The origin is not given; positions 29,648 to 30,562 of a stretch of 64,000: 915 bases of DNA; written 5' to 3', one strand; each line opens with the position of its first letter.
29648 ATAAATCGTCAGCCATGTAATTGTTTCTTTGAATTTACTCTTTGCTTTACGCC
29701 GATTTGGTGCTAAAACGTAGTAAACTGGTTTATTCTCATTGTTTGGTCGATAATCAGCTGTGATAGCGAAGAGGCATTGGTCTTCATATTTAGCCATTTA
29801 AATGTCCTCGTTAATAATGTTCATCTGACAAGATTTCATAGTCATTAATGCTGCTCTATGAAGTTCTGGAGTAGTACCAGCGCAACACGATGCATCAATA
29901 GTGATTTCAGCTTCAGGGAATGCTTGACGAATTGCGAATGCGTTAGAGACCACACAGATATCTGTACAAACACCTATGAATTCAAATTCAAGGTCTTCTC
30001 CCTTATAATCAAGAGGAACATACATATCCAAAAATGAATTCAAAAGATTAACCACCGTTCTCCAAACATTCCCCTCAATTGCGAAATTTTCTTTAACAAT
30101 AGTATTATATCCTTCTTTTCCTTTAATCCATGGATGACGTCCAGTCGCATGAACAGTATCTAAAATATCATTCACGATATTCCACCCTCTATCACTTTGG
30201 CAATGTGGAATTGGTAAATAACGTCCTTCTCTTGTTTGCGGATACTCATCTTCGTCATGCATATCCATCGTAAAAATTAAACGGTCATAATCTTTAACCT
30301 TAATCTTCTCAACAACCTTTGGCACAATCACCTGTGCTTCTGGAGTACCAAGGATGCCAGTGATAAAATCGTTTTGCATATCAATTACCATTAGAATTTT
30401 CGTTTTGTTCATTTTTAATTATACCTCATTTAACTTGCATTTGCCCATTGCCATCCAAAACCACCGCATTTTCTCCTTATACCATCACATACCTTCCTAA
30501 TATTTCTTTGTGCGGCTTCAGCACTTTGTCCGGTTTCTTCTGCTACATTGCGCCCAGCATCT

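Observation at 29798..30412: Isochorismatase-fold (nicotinamidase-like) cysteine hydrolase in a phage accessory block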

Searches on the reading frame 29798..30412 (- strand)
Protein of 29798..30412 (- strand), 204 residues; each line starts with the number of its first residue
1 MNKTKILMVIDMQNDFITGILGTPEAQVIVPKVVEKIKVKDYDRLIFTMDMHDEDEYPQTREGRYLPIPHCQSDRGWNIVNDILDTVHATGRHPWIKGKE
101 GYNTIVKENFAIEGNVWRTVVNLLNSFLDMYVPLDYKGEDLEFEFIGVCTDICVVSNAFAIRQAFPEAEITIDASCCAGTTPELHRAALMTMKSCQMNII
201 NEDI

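Call 3: search_protein_families(library=pfam, proteins=[window:29798-30412:-], max_evalue=0.01)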
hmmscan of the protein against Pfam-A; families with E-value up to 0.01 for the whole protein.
window:29798-30412:- (204 aa): 1 family
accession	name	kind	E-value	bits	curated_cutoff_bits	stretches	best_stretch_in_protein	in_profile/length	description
PF00857.26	Isochorismatase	-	7e-12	46.2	27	2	145-199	118-170/175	Isochorismatase domain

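Call 4: search_protein_families(library=ncbifam, proteins=[window:29798-30412:-], max_evalue=0.1)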
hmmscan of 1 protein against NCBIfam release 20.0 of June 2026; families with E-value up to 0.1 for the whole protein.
window:29798-30412:- (204 aa): 1 family
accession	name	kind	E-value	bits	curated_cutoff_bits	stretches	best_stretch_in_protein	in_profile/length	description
NF008623.0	PRK11609.1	equivalog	0.016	15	174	0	4-52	3-54/213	bifunctional nicotinamidase/pyrazinamidase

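Call 5: search_solved_structures(query=window:29798-30412:-, max_evalue=0.01, show_alignments=3)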
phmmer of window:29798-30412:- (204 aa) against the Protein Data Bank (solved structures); distinct sequences matched with E-value up to 0.01: 8.
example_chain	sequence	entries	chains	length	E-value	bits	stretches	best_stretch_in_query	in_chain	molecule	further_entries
1ilw_A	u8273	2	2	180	1.6e-07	34.4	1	6-84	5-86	180 aa long hypothetical Pyrazinamidase/nicotinamidase | 180aa long hypothetical Pyrazinamidase/Nicotinamidase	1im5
2h0r_A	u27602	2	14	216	4.8e-06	29.6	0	5-54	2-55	Nicotinamidase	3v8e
5zn8_A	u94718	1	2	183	2.9e-05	27.1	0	140-194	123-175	Isochorismatase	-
6a8l_A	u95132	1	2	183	2.9e-05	27.1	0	140-194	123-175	Isochorismatase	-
3pl1_A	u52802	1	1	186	0.0029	20.5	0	6-76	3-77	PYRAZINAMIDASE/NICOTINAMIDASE PNCA (PZase)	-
6kua_A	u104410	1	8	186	0.003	20.5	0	141-189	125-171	Cysteine hydrolase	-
3s2s_A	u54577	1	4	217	0.0056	19.6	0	4-61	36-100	Putative pyrazinamidase/nicotinamidase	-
3eef_A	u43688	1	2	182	0.0068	19.3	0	6-83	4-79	N-carbamoylsarcosine amidase related protein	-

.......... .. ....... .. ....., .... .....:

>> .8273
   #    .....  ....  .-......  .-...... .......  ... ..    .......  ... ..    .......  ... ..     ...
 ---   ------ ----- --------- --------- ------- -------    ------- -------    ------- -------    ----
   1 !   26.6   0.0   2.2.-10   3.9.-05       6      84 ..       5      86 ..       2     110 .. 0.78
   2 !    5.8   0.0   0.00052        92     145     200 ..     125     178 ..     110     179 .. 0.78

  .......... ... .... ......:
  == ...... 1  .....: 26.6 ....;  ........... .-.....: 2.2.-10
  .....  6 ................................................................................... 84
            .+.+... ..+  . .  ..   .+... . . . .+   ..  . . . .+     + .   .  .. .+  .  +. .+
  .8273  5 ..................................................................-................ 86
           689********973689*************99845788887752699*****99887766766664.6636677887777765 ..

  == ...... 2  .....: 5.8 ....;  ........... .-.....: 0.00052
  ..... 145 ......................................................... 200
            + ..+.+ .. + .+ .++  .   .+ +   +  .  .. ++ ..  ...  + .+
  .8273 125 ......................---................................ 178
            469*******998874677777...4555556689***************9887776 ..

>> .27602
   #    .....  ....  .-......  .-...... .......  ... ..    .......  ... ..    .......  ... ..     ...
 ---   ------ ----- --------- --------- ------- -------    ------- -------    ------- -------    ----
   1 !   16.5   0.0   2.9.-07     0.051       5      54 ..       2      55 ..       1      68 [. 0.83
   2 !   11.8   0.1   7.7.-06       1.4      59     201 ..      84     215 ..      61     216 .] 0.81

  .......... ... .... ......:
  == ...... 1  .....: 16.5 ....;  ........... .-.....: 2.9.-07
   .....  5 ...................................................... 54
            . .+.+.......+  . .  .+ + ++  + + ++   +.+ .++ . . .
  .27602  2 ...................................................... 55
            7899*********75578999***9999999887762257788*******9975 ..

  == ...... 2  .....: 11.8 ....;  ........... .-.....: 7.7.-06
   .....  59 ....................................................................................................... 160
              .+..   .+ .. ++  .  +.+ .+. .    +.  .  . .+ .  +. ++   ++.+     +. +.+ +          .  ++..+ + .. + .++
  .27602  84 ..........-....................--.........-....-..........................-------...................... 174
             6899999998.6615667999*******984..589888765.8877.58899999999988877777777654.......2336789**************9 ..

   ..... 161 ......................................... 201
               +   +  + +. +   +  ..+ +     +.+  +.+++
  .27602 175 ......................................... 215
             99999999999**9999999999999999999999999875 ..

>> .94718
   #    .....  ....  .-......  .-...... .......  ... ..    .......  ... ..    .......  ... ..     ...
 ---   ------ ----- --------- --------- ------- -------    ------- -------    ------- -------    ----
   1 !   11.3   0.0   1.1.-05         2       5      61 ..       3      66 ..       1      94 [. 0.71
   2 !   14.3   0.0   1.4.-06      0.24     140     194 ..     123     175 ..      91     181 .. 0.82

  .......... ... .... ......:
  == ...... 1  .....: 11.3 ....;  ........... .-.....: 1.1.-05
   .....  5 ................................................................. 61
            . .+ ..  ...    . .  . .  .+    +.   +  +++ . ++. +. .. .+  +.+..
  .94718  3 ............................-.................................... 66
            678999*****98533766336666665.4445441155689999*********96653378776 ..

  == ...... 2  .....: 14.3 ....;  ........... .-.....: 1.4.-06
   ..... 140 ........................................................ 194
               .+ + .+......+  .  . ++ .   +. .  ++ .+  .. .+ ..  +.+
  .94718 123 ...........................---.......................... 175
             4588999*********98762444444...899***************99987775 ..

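Call 7: search_dna_similar(query=window:29798-30412:-, collection=phages, mode=protein, max_rows=40)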
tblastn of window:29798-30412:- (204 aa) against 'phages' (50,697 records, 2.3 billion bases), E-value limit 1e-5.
Records with a match: 7; places in all: 7; records where one place covers at least 80% of the query: 7.
Best place of each record, by identity: <60% 7.
By first word of the organism name: Bacteriophage 6; Phage 1.
By host as written in the record: - 7.
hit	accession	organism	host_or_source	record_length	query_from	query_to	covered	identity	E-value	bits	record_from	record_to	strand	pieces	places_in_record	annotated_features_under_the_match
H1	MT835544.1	Bacteriophage sp.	human fecal samples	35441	3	203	99%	44.1%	2e-33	131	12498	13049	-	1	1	record has no annotation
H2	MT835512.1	Bacteriophage sp.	human fecal samples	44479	5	202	97%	43.3%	5e-31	124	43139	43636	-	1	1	record has no annotation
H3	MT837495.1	Bacteriophage sp.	human fecal samples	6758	3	201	98%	39.6%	3e-28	116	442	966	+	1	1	record has no annotation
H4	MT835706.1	Bacteriophage sp.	human fecal samples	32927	2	202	99%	38.1%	8e-27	112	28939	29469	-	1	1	record has no annotation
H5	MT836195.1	Bacteriophage sp.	human fecal samples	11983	1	200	98%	36.8%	1e-25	108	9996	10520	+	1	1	record has no annotation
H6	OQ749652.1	Phage Phass-1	human gut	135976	5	200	96%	37.3%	1e-26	112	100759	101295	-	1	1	nicotinamidase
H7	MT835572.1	Bacteriophage sp.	human fecal samples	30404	5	199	96%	29.8%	5e-18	87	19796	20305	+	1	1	record has no annotation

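Call 8: find_homologous_proteins(query=window:29798-30412:-, max_evalue=0.001)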
Query window:29798-30412:- (204 aa): 6829 proteins with E <= 0.001 among 6864 candidates; the best 120 are listed.
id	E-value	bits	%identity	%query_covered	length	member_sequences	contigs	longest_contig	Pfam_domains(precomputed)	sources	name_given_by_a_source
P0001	1.7e-129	448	95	100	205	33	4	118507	PF00857.27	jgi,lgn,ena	-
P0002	2.0e-121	421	89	99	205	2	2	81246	PF00857.27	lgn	-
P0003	3.6e-120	417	88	100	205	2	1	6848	PF00857.27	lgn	-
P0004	1.8e-106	372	82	97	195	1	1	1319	PF00857.27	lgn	-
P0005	3.4e-99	349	75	99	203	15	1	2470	PF00857.27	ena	-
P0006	2.8e-98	346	75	100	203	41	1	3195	PF00857.27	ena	-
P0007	4.0e-98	345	74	100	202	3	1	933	PF00857.27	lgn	-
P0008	5.1e-97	341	75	98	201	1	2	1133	PF00857.27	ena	-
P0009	5.8e-95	335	73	100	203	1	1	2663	PF00857.27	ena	-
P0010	2.2e-94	333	72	99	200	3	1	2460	PF00857.27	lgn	-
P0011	2.8e-94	333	74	99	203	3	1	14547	PF00857.27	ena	-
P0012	3.4e-94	332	74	100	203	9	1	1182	PF00857.27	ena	-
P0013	4.3e-94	332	73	99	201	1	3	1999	PF00857.27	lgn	-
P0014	4.5e-94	332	74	97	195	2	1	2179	PF00857.27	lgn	-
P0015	4.8e-94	332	73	100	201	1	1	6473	PF00857.27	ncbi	-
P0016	1.0e-93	331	73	99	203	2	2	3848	PF00857.27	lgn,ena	-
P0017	1.1e-93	331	72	99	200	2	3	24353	PF00857.27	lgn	-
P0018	2.5e-92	326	70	100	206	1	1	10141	PF00857.27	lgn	-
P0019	5.8e-90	318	69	99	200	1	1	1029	PF00857.27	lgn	-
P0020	1.8e-81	291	67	100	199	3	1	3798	PF00857.27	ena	-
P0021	4.7e-81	289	66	100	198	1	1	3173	PF00857.27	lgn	-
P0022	6.4e-81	289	68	99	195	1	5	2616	PF00857.27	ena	-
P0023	1.7e-80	288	68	100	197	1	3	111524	PF00857.27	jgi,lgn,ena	-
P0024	1.9e-80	287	67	100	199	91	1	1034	PF00857.27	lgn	-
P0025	2.1e-80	287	67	98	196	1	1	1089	PF00857.27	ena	-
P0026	3.1e-80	287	66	98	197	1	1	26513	PF00857.27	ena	-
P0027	7.0e-80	286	67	99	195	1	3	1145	PF00857.27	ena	-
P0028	2.1e-79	284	69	99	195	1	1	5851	PF00857.27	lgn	-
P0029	2.6e-78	280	68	99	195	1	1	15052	PF00857.27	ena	-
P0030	1.7e-77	278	66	100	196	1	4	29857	PF00857.27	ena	-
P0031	1.7e-76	274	68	96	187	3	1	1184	PF00857.27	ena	-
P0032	1.3e-74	268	61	100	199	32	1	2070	PF00857.27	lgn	-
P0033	4.7e-74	266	62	100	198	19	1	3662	PF00857.27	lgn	-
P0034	7.1e-74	266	64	99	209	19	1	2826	PF00857.27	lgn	-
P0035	1.4e-73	265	62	100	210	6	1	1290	PF00857.27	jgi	-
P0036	4.1e-72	260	61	99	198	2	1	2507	PF00857.27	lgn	-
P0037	9.1e-72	259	67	85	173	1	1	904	PF00857.27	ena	-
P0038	3.8e-71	257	61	99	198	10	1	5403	PF00857.27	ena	-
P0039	8.3e-71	256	60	99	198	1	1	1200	PF00857.27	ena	-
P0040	1.5e-69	252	59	99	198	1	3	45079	PF00857.27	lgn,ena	-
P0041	1.8e-69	251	63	100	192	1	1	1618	PF00857.27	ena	-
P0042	2.1e-69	251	59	99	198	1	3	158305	PF00857.27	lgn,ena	-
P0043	7.6e-67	243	60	94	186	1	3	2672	PF00857.27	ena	-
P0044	7.1e-66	240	60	100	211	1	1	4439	PF00857.27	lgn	-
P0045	8.2e-65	236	59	100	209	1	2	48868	PF00857.27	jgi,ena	-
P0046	2.4e-62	228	59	100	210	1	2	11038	PF00857.27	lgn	-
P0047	3.1e-62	228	57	99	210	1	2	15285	PF00857.27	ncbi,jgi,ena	-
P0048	5.9e-62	227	57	99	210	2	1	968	PF00857.27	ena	-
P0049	1.9e-61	225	58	100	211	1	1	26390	PF00857.27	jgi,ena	-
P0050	3.3e-61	225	57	99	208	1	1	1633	PF00857.27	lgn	-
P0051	1.4e-59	219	56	100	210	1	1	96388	PF00857.27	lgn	-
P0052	1.3e-57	213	58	99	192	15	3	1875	PF00857.27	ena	-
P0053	7.1e-57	210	52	100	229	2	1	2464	PF00857.27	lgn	-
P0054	2.1e-53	199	50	99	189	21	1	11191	PF00857.27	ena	-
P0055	1.5e-49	187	49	100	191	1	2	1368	PF00857.27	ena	-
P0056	1.6e-48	183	50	99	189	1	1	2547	PF00857.27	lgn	-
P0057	1.1e-47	180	50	97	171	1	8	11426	PF00857.27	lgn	-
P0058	3.2e-47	179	48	98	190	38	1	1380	PF00857.27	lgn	-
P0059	1.2e-46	177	51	99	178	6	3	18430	PF00857.27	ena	-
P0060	5.7e-46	175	48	98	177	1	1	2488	PF00857.27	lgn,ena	-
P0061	6.2e-46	175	50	97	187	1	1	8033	PF00857.27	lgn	-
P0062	8.3e-46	174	45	98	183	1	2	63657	PF00857.27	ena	-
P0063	2.7e-45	173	50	100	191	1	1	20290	PF00857.27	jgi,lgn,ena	-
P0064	3.5e-45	172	48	96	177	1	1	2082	PF00857.27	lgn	-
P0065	3.9e-45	172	47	97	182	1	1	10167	PF00857.27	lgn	-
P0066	4.6e-45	172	45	97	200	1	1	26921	PF00857.27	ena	-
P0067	5.2e-45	172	47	97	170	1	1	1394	PF00857.27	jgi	jgi:nicotinamidase-related amidase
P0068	5.5e-45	172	44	98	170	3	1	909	PF00857.27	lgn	-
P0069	5.7e-45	171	46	97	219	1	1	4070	PF00857.27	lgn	-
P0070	6.2e-45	171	48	97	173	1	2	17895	PF00857.27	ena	-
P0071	6.3e-45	171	47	99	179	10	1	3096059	PF00857.27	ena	-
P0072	6.9e-45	171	49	97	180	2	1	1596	PF00857.27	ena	-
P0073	7.3e-45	171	49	98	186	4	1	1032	PF00857.27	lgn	-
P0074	1.0e-44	171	46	99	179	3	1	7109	PF00857.27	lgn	-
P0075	1.1e-44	171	48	97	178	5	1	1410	PF00857.27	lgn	-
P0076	1.2e-44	170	48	97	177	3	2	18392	PF00857.27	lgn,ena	-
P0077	1.3e-44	170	48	97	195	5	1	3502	PF00857.27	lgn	-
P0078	1.3e-44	170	47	97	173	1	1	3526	PF00857.27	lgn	-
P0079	1.3e-44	170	48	98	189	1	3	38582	PF00857.27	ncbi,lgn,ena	-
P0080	1.7e-44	170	46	99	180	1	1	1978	PF00857.27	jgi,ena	-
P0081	1.8e-44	170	49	99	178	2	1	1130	PF00857.27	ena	-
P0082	1.8e-44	170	48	97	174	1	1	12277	PF00857.27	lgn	-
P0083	1.8e-44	170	47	98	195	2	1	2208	PF00857.27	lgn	-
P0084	1.9e-44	170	47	97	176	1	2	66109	PF00857.27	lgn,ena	-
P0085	1.9e-44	170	46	97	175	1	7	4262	PF00857.27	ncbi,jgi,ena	-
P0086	2.2e-44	170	46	96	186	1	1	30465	PF00857.27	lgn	-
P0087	2.3e-44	170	46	98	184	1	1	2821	PF00857.27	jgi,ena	-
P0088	2.4e-44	169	48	97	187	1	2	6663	PF00857.27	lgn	-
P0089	2.4e-44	169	47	96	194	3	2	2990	PF00857.27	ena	-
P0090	2.7e-44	169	46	97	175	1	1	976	PF00857.27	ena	-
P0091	2.9e-44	169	48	97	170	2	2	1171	PF00857.27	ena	-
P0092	3.0e-44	169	45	97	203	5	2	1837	PF00857.27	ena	-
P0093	3.2e-44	169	48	97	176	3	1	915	PF00857.27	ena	-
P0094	3.2e-44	169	46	98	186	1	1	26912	PF00857.27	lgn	-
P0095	3.4e-44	169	47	98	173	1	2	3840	PF00857.27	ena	-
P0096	3.7e-44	169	49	99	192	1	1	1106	PF00857.27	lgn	-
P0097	4.0e-44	169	45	98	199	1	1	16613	PF00857.27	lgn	-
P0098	4.2e-44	169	49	98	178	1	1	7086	PF00857.27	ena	-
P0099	4.2e-44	169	48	97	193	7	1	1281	PF00857.27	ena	-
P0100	4.5e-44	169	46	99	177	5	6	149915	PF00857.27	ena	-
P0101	4.9e-44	168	49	98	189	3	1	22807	PF00857.27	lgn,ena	-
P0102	5.0e-44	168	47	97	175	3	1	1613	PF00857.27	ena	-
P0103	5.0e-44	168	47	97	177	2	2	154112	PF00857.27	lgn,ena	-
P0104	5.3e-44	168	48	98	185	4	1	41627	PF00857.27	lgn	-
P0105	5.7e-44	168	51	99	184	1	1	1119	PF00857.27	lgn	-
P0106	5.8e-44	168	48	97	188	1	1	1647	PF00857.27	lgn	-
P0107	6.0e-44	168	45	98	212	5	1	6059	PF00857.27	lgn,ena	-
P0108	6.3e-44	168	45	99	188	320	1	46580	PF00857.27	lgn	-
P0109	6.7e-44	168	49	98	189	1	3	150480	PF00857.27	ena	-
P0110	6.9e-44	168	47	97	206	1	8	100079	PF00857.27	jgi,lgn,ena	-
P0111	7.9e-44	168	48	97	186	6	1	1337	PF00857.27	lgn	-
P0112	8.7e-44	168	45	97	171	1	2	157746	PF00857.27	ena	-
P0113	9.2e-44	168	45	98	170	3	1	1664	PF00857.27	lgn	-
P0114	1.1e-43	167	48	97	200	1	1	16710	PF00857.27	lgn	-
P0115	1.1e-43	167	47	97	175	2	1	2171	PF00857.27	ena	-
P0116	1.1e-43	167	47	97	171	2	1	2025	PF00857.27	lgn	-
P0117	1.2e-43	167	50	97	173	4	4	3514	PF00857.27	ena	-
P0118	1.2e-43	167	47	98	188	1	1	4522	PF00857.27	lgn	-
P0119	1.5e-43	167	48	97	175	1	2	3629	PF00857.27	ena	-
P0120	1.6e-43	167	44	97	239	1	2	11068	PF00857.27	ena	-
